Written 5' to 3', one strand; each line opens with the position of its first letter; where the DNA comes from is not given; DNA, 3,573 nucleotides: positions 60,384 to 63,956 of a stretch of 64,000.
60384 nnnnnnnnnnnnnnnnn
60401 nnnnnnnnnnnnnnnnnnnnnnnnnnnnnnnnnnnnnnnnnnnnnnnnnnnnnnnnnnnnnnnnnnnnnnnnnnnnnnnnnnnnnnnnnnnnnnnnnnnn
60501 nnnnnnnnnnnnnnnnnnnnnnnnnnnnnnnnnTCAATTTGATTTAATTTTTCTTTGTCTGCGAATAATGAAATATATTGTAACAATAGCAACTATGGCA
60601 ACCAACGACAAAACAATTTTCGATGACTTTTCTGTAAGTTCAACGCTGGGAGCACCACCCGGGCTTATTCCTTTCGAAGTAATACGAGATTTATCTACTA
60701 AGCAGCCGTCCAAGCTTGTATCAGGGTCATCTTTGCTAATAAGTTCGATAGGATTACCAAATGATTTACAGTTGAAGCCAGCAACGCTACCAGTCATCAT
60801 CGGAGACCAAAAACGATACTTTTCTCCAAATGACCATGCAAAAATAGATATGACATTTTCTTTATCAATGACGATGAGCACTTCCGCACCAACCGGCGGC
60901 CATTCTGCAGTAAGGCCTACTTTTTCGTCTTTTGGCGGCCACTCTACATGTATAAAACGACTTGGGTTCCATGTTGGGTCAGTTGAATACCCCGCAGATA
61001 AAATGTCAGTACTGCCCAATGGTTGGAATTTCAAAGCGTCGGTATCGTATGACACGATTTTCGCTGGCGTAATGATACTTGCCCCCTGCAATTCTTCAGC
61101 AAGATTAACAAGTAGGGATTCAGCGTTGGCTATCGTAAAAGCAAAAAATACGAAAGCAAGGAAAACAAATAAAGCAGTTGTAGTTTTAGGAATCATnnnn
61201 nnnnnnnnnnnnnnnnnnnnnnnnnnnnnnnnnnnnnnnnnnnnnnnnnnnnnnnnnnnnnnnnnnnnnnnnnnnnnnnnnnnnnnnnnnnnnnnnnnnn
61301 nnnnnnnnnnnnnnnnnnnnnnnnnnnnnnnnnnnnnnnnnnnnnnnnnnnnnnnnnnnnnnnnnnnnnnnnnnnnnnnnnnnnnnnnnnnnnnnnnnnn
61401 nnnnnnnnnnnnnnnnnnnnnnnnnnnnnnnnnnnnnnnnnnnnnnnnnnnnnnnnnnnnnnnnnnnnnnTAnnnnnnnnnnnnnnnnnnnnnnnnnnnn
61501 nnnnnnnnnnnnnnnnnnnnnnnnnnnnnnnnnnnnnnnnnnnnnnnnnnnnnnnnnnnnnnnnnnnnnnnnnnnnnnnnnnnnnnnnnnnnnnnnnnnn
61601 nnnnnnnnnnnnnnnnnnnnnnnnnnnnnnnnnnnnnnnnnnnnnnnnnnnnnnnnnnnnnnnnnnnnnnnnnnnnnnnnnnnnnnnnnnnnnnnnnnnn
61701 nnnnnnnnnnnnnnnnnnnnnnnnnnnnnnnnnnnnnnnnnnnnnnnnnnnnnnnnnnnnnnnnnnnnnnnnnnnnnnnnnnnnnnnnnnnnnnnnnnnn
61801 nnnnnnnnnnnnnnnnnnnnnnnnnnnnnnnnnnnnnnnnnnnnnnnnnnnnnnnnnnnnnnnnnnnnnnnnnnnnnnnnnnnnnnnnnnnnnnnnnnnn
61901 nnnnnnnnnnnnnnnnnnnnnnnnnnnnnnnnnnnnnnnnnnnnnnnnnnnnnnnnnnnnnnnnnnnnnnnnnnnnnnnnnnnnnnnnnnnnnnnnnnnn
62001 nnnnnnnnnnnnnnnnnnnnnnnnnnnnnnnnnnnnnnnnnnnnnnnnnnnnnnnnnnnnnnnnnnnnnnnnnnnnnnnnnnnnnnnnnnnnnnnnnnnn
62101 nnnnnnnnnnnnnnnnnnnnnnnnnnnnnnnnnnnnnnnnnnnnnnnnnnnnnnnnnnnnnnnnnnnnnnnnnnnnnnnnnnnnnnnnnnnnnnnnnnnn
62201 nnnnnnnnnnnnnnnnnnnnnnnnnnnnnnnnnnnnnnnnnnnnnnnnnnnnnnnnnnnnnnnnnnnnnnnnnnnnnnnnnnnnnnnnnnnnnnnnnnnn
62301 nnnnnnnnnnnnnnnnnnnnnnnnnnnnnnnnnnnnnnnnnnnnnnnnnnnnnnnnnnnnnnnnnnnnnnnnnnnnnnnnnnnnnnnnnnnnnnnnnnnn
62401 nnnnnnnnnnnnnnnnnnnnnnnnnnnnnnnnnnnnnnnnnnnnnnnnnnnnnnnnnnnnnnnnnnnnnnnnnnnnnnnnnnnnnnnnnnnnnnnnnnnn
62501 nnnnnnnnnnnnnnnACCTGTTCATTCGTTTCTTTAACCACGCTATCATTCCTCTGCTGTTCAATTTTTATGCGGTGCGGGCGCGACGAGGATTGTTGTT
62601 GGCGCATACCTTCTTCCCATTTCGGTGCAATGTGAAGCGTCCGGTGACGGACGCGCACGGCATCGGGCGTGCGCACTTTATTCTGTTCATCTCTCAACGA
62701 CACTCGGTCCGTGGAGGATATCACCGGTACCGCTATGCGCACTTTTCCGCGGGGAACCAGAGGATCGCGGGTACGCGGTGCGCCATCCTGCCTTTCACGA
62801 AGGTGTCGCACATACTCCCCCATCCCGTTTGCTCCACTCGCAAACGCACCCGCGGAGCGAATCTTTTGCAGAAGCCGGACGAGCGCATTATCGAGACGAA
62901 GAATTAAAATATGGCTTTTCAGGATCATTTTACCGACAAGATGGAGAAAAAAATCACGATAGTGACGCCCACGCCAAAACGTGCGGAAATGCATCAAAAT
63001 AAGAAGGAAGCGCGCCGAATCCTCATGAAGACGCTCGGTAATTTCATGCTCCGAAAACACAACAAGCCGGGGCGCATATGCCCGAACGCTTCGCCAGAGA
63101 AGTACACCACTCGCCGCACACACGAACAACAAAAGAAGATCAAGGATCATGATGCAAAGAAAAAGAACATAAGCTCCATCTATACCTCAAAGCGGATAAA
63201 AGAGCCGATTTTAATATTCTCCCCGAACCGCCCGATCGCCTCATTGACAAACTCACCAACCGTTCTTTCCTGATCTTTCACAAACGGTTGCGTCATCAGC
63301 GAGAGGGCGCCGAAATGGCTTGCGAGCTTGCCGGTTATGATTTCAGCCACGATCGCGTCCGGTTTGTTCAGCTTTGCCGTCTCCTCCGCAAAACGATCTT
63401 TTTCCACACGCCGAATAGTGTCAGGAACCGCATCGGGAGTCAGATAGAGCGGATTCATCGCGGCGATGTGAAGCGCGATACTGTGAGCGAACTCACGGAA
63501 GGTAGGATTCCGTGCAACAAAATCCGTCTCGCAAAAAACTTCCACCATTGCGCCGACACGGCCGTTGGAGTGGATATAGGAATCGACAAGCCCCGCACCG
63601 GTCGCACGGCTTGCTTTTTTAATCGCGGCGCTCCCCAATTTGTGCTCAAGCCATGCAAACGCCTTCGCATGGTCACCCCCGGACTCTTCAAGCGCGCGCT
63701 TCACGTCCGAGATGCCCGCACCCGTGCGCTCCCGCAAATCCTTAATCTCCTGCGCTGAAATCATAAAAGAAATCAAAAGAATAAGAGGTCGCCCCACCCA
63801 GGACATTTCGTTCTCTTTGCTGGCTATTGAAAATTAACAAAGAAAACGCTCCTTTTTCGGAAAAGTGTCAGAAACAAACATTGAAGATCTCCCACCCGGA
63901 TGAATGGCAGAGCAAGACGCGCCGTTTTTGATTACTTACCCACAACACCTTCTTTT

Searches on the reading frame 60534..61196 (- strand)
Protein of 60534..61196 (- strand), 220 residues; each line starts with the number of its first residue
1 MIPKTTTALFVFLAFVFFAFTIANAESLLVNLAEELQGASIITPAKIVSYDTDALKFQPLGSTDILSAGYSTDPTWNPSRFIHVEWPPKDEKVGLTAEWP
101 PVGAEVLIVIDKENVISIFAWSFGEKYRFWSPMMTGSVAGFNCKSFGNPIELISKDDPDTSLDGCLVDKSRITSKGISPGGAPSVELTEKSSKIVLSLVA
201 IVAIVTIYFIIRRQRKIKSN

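Call 10: search_protein_families(library=pfam, proteins=[window:60534-61196:-], max_evalue=0.01)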
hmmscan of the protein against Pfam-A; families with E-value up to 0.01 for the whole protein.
window:60534-61196:- (220 aa): 0 families

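Call 12: find_encoding_contigs(protein=window:60534-61196:-, flank=6000, max_places=8)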
Protein window:60534-61196:- (220 aa): no gene with exactly this product is on record in the collection.

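Call 13: find_homologous_proteins(query=window:60534-61196:-)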
Query window:60534-61196:- (220 aa): 12 proteins with E <= 0.001 among 450 candidates.
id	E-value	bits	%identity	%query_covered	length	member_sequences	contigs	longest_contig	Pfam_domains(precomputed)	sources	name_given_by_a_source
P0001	1.3e-140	484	100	100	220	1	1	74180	-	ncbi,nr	ncbi:MAG: hypothetical protein Q8Q94_02930 [bacterium]|nr:hypothetical protein [bacterium]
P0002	8.6e-104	364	80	96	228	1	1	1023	-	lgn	-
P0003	6.3e-99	348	72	100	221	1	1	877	-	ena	-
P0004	4.9e-98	345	74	90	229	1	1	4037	-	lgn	-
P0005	3.0e-93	329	70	100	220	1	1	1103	-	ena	-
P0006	4.6e-84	299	70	89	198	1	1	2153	-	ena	-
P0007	2.0e-77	278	64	90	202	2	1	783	-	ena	-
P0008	1.7e-69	252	56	95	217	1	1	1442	-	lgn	-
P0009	4.7e-67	244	67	70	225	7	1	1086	-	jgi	jgi:hypothetical protein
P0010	9.8e-40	154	47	77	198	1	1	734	-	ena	-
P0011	1.6e-37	147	45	80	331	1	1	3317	-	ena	-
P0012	1.4e-27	115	68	38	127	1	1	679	-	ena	-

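Call 14: find_encoding_contigs(protein=P0004, flank=5000, max_places=4)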
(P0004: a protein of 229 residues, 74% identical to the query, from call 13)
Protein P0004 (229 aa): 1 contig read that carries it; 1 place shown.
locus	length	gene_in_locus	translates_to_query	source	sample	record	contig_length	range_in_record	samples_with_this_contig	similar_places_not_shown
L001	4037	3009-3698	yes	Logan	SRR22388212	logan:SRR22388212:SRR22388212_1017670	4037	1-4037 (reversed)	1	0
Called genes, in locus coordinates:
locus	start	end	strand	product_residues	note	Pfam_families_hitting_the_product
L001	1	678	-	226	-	?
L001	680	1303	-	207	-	PF04011:LemA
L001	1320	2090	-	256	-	PF00535:Glycos_transf_2, PF10111:Glyco_tranf_2_2, PF13641:Glyco_tranf_2_3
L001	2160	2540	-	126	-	-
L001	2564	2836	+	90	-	PF01016:Ribosomal_L27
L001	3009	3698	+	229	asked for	-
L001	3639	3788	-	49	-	-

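Call 15: find_encoding_contigs(protein=P0011, flank=5000, max_places=4)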
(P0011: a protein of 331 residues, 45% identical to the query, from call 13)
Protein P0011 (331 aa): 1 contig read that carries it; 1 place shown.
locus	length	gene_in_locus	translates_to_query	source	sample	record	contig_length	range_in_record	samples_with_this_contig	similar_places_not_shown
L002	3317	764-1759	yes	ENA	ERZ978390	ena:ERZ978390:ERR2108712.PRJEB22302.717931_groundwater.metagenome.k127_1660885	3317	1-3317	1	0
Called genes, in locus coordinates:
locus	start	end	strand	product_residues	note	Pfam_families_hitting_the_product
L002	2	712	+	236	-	?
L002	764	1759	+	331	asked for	-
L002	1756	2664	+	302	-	PF02628:COX15-CtaA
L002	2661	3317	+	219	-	?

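Call 16: find_encoding_contigs(protein=P0006, flank=5000, max_places=4)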
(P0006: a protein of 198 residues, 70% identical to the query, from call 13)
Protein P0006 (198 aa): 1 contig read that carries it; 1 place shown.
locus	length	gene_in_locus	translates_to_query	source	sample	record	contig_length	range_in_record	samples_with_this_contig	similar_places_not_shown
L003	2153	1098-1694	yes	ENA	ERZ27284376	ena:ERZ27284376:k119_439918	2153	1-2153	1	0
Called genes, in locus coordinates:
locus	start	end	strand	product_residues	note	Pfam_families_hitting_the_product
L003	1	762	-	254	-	?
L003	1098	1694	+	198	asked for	-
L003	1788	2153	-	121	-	?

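Call 31: find_encoding_contigs(protein=P0002, flank=3000, max_places=3)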
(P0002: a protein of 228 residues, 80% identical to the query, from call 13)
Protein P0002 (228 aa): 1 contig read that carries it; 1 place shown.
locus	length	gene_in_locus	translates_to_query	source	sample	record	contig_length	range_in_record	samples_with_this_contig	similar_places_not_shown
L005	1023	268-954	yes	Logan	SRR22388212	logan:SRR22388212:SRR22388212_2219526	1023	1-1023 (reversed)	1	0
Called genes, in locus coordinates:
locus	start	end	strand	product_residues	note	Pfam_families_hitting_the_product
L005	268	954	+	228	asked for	-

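Call 32: find_encoding_contigs(protein=P0003, flank=3000, max_places=3)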
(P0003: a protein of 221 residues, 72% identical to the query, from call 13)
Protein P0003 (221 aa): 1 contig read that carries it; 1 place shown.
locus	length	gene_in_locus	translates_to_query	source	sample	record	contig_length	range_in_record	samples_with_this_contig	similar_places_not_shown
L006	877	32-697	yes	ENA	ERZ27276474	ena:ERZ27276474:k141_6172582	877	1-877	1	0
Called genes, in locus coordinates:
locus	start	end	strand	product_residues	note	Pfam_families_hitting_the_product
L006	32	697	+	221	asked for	-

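Call 33: find_encoding_contigs(protein=P0005, flank=3000, max_places=3)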
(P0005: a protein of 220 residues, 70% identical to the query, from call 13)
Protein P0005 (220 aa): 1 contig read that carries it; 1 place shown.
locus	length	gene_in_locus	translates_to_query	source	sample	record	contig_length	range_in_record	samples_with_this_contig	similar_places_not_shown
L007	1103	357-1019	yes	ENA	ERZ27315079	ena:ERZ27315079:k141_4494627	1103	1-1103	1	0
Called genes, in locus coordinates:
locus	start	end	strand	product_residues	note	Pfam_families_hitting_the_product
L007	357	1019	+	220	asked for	-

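Call 75: predict_structure(alignment_id=A7)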
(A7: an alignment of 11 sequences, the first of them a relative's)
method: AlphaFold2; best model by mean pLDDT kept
length: 220 residues; sequences in the alignment: 11
mean_pLDDT: 75.1   pTM: 0.64
mean pLDDT of the five models: 75.1, 68.8, 64.5, 63.2, 62.9
residues with pLDDT >= 90: 55; 70-90: 94; 50-70: 46; < 50: 25
segments of 3 or more residues with pLDDT < 50: 20-22, 153-155, 179-193, 218-220
pLDDT, mean of each block of 10 residues (from residue 1): 64 61 67 92 93 88 89 75 78 72 93 91 89 77 82 61 85 73 36 58 76 53
secondary structure, 60 per line:
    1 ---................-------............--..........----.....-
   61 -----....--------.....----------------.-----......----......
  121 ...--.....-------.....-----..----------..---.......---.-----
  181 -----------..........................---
elements in order: H4-19 E27-31 H32-38 E41-50 E55-59 E66-69 H78-81 E105-110 E115-123 E126-130 E138-142 E165-168 H192-217

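Call 81: fold_search(model_id=the predicted structure, library=pdb)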
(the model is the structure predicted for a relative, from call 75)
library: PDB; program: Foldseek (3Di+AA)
matches with E <= 10: 610; with E <= 0.001: 0
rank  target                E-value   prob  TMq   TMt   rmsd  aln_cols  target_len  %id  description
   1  4s37_A                3.5e-02  0.15  0.15  0.20  23.6       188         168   11  Crystal structure of R2 pyocin membrane-piercing spike (released 2016-01-27)
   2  4s37_H                4.2e-02  0.13  0.16  0.19  25.2       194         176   11  Crystal structure of R2 pyocin membrane-piercing spike (released 2016-01-27)
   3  3rlf_B                4.7e-02  0.28  0.18  0.11  16.4       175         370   11  Crystal structure of the maltose-binding protein/maltose transporter complex in an outward-facing conformation bound t (released 2011-08-10)
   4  1q12_A                6.3e-02  0.44  0.19  0.12  13.1       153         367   12  Crystal Structure of the ATP-bound E. coli MalK (released 2003-09-30)
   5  9bcr_D                6.7e-02  0.23  0.18  0.11  17.2       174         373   10  Cryo-EM structure of a bacterial prototype ATP-binding cassette transporter MalFGK2. (released 2025-04-30)
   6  2r6g_B                7.9e-02  0.21  0.18  0.11  16.9       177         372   10  The Crystal Structure of the E. coli Maltose Transporter (released 2007-11-27)
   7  8wi7_b                8.4e-02  0.57  0.15  0.20   7.9        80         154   21  Cryo- EM structure of Mycobacterium smegmatis 70S ribosome, bS1 and RafH. (released 2024-02-28)
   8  1yby_A                9.4e-02  0.66  0.20  0.24  11.3       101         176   13  Conserved hypothetical protein Cth-95 from Clostridium thermocellum (released 2005-02-01)
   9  2r6g_A                9.4e-02  0.18  0.18  0.11  16.6       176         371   10  The Crystal Structure of the E. coli Maltose Transporter (released 2007-11-27)
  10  3gd7_C                1.1e-01  0.16  0.17  0.11  16.6       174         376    9  Crystal structure of human NBD2 complexed with N6-Phenylethyl-ATP (P-ATP) (released 2010-03-02)
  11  9guq_B                1.6e-01  0.66  0.17  0.21   6.2        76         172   16  30S PIC (Pre-Initiation complex) (released 2024-11-20)
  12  1b9m_B                2.1e-01  0.14  0.19  0.17  17.1       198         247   12  REGULATOR FROM ESCHERICHIA COLI (released 2000-03-15)
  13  4r71_E                2.7e-01  0.41  0.16  0.22   7.3        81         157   16  Structure of the Qbeta holoenzyme complex in the P1211 crystal form (released 2015-09-23)
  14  3ue0_B                2.9e-01  0.30  0.20  0.09   7.7       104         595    7  Crystal structure of Acinetobacter baumannii PBP1a in complex with Aztreonam (released 2011-12-14)
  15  3a5z_D                3.0e-01  0.44  0.20  0.25  10.0       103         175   11  Crystal structure of Escherichia coli GenX in complex with elongation factor P (released 2010-08-25)
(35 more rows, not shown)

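Call 82: search_protein_families(library=ncbifam, proteins=[window:60534-61196:-], max_evalue=0.01)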
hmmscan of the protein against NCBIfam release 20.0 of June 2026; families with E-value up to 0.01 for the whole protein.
window:60534-61196:- (220 aa): 0 families

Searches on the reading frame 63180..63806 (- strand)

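Call 10: search_protein_families(library=pfam, proteins=[window:63180-63806:-], max_evalue=0.01)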
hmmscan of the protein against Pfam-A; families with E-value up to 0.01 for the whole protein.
window:63180-63806:- (208 aa): 2 families
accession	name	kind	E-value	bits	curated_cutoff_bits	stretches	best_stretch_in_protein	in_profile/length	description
PF00889.24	EF_TS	-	6.4e-32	111.2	27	1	62-208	69-202/204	Elongation factor TS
PF25025.1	EF-Ts_N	-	0.0071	16.7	33.2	0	19-55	15-52/60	Elongation factor Ts, mitochondrial, N-terminal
